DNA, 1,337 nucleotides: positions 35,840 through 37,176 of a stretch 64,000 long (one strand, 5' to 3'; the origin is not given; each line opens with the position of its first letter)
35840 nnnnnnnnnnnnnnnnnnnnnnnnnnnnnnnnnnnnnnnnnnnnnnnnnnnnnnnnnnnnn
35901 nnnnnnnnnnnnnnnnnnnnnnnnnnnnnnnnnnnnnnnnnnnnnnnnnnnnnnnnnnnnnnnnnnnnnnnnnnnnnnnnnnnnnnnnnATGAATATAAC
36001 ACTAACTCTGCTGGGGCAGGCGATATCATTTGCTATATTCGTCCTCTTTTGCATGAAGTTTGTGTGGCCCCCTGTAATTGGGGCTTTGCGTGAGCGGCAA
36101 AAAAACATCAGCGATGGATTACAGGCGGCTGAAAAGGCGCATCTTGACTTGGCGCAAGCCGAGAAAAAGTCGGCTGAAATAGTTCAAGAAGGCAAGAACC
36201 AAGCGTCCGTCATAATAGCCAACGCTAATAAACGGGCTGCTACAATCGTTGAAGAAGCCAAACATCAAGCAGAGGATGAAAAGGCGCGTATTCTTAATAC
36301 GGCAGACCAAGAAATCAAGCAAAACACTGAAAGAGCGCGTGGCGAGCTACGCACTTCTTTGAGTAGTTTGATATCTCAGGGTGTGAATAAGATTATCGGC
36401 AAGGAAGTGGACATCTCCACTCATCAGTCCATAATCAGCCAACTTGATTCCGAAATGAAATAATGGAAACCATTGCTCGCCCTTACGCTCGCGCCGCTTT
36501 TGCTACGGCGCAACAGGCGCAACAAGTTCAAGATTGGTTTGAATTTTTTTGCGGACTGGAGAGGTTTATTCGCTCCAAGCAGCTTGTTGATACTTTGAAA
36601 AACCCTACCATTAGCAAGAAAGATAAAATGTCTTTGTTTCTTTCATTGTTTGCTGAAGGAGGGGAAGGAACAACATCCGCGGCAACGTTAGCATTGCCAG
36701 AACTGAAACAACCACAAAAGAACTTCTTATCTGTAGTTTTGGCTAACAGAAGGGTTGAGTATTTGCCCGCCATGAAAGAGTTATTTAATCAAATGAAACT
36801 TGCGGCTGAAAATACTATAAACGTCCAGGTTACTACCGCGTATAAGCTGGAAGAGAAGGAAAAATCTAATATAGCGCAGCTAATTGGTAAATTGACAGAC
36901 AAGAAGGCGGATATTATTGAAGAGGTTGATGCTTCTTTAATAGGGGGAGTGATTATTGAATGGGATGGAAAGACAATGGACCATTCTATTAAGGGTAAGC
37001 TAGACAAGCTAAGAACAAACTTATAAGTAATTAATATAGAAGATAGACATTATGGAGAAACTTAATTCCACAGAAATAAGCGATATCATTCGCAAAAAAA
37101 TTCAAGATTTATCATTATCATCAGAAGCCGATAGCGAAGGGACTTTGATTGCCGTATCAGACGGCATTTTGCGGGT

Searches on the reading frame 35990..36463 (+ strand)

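Call 21: search_protein_families(library=pfam, proteins=[window:35990-36463:+], max_evalue=0.01)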
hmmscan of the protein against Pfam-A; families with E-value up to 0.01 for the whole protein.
window:35990-36463:+ (157 aa): 4 families
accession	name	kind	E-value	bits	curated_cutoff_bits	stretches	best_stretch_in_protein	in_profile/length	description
PF00430.23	ATP-synt_B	-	3.2e-29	102.1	28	1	6-136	1-131/132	ATP synthase B/B' CF(0)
PF06188.17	HrpE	-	2.5e-06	27.9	23.5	1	55-152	26-123/191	HrpE/YscL/FliH and V-type ATPase subunit E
PF12072.13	RNase_Y_N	-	7.8e-05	22.6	32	1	69-153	22-105/201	RNase Y N-terminal region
PF05405.19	Mt_ATP-synt_B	-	0.0034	17.5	21.7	0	11-131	20-144/163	Mitochondrial ATP synthase B chain precursor (ATP-synt_B)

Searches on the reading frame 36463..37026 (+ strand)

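Call 21: search_protein_families(library=pfam, proteins=[window:36463-37026:+], max_evalue=0.01)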
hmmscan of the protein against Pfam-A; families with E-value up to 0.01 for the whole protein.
window:36463-37026:+ (187 aa): 1 family
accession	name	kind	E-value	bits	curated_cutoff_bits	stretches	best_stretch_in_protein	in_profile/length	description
PF00213.23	OSCP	-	7.3e-39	134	22.3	1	4-187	1-172/172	ATP synthase delta (OSCP) subunit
